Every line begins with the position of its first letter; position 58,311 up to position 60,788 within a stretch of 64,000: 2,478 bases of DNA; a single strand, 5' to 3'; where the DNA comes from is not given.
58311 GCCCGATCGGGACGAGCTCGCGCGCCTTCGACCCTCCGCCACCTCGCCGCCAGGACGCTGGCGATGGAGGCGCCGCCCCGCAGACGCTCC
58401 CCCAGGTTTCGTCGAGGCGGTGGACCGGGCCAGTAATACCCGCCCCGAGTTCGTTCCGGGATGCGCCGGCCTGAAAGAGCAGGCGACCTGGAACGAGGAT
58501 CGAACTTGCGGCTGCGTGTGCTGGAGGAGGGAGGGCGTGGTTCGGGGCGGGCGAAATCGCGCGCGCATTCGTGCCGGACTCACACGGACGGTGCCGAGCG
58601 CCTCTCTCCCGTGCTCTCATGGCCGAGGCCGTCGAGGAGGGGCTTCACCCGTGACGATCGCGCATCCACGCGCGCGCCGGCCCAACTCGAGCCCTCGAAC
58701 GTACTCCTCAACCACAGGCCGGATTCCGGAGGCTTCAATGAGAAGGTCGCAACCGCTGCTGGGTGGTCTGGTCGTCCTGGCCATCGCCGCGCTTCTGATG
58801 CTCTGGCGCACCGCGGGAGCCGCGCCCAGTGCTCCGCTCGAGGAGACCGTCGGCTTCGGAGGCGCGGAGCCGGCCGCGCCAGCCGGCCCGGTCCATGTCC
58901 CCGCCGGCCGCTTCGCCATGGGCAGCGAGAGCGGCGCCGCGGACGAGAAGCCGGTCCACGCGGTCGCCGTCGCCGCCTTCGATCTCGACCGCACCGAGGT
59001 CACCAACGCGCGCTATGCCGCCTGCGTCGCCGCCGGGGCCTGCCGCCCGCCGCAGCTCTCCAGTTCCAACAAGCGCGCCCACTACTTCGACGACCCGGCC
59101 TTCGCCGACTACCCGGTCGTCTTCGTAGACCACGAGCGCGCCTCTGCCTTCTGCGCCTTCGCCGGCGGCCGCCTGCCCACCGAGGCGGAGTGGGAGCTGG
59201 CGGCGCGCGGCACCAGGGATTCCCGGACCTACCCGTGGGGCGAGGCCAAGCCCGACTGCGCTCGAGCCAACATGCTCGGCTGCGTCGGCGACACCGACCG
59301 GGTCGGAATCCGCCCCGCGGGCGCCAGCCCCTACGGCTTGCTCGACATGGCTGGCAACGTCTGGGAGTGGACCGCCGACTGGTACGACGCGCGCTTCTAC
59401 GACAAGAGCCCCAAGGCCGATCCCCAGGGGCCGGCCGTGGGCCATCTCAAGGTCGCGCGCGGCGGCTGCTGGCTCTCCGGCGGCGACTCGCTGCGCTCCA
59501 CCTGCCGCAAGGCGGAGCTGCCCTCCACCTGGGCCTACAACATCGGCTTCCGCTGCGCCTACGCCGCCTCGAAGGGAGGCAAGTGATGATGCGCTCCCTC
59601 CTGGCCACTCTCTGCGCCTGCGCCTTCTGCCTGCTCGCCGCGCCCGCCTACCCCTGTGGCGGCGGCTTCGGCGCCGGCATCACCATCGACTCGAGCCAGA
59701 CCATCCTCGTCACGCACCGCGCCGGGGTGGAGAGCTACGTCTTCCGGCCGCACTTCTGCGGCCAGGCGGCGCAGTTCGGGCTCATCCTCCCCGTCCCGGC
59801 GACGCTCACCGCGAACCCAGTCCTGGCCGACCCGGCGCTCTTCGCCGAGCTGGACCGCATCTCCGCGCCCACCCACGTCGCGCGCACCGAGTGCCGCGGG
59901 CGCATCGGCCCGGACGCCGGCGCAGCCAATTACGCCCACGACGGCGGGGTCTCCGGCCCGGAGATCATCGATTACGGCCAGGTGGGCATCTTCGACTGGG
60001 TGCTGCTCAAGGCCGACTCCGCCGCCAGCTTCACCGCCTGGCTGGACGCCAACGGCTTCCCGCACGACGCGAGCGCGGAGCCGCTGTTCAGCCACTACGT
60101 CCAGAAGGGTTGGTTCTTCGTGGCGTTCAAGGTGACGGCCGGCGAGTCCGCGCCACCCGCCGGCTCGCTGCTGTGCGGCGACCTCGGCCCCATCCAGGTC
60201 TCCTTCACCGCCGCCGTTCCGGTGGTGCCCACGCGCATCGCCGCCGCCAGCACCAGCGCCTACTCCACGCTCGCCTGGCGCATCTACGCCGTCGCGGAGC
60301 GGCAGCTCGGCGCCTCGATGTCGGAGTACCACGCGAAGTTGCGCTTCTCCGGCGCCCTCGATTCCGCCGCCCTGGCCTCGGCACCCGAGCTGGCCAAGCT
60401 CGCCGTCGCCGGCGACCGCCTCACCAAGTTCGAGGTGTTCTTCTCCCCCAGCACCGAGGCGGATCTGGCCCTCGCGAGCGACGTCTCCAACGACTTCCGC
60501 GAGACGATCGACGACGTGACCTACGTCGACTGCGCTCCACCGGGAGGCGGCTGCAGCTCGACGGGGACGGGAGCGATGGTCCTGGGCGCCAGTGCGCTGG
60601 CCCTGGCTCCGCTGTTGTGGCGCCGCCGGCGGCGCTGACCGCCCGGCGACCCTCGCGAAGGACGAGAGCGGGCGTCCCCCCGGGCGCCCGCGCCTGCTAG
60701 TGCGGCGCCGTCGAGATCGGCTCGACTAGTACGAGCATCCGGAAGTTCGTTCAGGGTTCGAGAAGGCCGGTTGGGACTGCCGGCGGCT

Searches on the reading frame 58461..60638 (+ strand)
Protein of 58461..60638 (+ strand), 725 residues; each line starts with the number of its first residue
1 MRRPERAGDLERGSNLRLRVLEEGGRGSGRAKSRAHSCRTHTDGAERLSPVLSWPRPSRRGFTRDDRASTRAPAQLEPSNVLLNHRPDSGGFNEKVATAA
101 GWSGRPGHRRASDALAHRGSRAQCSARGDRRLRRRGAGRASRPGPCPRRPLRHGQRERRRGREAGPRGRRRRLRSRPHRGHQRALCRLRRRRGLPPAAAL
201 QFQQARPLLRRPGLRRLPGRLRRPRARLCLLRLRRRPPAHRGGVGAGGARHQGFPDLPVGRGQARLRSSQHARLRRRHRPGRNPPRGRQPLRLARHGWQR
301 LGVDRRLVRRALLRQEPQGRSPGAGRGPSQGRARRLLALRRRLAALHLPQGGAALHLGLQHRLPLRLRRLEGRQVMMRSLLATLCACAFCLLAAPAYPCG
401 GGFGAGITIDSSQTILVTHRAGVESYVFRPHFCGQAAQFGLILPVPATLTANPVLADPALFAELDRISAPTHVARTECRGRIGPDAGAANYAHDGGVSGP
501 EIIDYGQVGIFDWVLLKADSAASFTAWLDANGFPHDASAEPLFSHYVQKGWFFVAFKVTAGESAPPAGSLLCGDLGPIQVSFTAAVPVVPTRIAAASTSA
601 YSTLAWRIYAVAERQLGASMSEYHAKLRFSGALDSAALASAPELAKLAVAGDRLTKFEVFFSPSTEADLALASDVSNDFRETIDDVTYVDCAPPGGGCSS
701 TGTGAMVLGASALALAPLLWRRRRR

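Call 72: search_protein_families(library=pfam, proteins=[window:58461-60638:+], max_evalue=0.01)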
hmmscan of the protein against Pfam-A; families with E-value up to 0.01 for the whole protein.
window:58461-60638:+ (725 aa): 1 family
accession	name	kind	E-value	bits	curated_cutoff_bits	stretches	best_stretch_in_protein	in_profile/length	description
PF10092.14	DUF2330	-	1.5e-30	106.8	24.7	1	397-664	3-270/279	Uncharacterized protein conserved in bacteria (DUF2330)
